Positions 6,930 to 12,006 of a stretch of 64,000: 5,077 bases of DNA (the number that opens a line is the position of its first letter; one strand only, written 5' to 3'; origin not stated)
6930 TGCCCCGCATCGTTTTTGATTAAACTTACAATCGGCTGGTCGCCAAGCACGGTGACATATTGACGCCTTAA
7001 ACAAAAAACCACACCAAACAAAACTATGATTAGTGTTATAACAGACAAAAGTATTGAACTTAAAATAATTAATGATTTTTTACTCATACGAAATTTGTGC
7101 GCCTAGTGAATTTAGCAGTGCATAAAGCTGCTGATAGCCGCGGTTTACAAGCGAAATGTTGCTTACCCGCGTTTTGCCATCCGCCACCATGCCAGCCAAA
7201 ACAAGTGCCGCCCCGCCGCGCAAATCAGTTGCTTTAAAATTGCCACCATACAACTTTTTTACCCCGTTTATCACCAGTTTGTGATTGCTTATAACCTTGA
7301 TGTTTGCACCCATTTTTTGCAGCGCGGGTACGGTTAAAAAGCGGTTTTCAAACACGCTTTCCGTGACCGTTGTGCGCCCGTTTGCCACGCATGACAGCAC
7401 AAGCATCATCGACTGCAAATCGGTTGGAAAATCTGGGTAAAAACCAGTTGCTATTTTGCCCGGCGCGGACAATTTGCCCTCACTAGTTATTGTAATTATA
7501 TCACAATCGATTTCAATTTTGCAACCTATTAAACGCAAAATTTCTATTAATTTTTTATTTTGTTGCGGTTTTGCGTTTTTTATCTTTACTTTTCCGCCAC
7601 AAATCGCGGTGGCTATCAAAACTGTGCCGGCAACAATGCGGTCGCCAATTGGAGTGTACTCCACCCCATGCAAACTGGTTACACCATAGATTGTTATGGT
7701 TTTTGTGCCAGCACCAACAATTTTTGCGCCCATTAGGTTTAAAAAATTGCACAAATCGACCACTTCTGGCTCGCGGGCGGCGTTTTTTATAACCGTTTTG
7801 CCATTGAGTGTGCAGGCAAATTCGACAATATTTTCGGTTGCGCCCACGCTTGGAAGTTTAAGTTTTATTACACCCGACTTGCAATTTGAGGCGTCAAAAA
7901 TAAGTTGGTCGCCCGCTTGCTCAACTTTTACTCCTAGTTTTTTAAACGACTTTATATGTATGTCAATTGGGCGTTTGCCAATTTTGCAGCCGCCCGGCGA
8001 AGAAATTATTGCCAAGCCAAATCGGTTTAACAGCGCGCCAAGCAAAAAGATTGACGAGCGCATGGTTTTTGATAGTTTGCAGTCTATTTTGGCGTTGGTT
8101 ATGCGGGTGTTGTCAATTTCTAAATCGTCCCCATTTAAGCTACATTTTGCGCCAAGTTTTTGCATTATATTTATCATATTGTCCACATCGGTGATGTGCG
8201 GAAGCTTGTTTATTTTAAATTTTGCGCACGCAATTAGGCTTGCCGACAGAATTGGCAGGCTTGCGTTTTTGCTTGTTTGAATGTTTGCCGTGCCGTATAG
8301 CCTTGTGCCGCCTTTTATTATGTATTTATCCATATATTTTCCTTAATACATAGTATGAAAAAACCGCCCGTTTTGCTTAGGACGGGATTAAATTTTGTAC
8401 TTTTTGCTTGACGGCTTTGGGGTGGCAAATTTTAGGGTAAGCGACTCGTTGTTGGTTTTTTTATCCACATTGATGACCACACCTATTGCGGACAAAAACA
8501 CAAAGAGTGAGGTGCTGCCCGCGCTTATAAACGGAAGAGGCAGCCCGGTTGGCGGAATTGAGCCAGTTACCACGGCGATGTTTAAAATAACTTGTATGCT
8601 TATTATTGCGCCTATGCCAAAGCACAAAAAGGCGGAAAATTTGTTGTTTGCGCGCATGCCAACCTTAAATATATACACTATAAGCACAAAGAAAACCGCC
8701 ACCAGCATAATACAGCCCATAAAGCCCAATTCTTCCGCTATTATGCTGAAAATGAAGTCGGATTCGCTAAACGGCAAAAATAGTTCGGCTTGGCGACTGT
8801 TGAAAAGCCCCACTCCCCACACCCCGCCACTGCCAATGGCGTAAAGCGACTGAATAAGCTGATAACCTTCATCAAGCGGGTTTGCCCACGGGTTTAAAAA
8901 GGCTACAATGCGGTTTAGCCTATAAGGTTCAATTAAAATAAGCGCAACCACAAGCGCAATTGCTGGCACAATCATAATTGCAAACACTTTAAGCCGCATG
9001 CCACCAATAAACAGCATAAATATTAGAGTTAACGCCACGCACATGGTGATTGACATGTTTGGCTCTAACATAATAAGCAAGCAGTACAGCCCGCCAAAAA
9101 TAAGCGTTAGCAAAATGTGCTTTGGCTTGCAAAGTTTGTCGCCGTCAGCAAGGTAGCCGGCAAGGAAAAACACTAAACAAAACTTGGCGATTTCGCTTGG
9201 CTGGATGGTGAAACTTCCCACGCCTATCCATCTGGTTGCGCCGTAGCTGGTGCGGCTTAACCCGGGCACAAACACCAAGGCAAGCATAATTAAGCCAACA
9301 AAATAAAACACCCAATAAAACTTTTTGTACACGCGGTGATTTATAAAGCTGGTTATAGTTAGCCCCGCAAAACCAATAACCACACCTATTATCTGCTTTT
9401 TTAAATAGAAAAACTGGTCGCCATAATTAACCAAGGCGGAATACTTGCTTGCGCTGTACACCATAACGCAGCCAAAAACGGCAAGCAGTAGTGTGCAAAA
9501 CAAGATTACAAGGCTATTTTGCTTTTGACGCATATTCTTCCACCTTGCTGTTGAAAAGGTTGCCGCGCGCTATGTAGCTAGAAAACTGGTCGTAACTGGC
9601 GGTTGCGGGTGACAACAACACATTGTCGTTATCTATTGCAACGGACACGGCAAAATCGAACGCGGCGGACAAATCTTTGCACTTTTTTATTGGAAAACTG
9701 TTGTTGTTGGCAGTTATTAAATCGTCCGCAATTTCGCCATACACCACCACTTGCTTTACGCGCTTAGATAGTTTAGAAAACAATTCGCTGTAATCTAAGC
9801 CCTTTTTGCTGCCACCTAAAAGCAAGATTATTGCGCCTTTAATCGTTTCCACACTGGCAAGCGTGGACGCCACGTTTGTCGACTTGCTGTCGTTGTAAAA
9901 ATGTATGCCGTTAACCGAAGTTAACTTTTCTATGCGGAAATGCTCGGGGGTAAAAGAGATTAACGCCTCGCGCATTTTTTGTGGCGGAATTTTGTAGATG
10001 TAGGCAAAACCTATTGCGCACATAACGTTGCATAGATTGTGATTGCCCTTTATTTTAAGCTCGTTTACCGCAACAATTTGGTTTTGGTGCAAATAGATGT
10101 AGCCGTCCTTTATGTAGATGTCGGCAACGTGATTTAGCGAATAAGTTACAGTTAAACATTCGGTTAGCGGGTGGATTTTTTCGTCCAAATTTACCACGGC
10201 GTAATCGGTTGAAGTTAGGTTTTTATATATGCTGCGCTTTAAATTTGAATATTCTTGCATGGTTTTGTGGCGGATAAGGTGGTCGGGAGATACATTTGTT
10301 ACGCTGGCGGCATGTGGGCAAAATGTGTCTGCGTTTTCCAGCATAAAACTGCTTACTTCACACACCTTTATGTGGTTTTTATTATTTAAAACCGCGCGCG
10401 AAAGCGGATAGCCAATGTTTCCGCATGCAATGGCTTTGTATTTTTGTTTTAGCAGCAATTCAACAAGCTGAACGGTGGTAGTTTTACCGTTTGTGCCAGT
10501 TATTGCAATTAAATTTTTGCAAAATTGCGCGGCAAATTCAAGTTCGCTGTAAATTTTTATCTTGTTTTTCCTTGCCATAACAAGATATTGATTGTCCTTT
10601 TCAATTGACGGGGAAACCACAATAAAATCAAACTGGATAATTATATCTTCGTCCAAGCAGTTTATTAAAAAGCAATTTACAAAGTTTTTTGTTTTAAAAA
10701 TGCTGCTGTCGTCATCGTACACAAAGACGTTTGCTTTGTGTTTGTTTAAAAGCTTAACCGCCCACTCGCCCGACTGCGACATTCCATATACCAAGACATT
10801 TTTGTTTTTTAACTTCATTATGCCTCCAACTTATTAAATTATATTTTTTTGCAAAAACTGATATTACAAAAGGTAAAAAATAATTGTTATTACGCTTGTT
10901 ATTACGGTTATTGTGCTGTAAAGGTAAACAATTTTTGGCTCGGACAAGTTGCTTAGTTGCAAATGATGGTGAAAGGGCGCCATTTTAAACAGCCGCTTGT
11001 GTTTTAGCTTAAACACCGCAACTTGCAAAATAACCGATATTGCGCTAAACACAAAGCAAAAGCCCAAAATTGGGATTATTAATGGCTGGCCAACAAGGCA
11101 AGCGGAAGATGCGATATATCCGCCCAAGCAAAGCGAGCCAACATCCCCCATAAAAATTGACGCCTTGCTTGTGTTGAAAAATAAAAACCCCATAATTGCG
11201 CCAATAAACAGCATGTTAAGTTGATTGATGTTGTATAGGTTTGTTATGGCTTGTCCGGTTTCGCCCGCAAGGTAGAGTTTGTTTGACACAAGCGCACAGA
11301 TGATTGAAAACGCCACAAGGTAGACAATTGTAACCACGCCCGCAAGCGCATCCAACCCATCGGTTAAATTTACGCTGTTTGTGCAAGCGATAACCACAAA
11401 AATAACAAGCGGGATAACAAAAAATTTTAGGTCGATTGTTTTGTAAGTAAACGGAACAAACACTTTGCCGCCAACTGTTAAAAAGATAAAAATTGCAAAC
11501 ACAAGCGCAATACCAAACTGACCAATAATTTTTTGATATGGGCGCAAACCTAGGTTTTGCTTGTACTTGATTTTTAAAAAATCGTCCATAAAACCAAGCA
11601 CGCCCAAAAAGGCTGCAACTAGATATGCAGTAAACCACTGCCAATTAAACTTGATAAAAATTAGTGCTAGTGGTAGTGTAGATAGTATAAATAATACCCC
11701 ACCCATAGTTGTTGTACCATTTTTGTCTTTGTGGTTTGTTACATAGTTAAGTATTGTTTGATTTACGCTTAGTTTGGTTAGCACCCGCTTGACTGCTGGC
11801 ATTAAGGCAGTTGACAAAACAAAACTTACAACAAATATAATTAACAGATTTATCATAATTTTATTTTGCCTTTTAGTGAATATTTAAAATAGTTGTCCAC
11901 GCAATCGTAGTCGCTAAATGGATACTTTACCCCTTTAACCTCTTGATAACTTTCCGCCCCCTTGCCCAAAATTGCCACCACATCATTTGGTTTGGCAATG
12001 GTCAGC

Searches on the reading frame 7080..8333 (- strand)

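Call 54: search_protein_families(library=pfam, proteins=[window:7080-8333:-], max_evalue=0.00001)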
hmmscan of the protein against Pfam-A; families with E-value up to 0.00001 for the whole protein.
window:7080-8333:- (417 aa): 1 family
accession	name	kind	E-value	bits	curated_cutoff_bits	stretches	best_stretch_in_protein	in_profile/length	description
PF00275.25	EPSP_synthase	-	9.3e-78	262.2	22.8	1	7-403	2-413/417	EPSP synthase (3-phosphoshikimate 1-carboxyvinyltransferase)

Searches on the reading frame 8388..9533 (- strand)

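Call 30: search_protein_families(library=pfam, proteins=[window:8388-9533:-])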
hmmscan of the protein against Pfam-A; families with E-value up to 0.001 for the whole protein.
window:8388-9533:- (381 aa): 1 family
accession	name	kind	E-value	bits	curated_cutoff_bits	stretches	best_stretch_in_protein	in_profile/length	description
PF01098.24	FTSW_RODA_SPOVE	-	2.3e-100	336.5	26.4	1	10-361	4-355/356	Cell cycle protein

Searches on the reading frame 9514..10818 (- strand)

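Call 30: search_protein_families(library=pfam, proteins=[window:9514-10818:-])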
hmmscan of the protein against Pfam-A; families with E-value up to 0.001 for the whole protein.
window:9514-10818:- (434 aa): 3 families
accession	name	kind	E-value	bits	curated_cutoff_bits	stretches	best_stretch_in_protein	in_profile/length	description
PF08245.18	Mur_ligase_M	-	3e-27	96.3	24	1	106-271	1-199/200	Mur ligase middle domain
PF02875.26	Mur_ligase_C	-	2.9e-09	38.2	28.4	1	295-405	2-126/127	Mur ligase, glutamate ligase domain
PF21799.2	MurD-like_N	-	5.1e-06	27.1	27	1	6-89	1-86/88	Mur ligase MurD-like, N-terminal domain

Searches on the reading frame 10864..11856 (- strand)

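Call 30: search_protein_families(library=pfam, proteins=[window:10864-11856:-])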
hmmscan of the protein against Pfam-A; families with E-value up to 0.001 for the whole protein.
window:10864-11856:- (330 aa): 1 family
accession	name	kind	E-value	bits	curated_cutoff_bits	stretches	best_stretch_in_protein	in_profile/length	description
PF00953.26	Glycos_transf_4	-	1.9e-28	99.9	27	1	76-253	3-157/160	Glycosyl transferase family 4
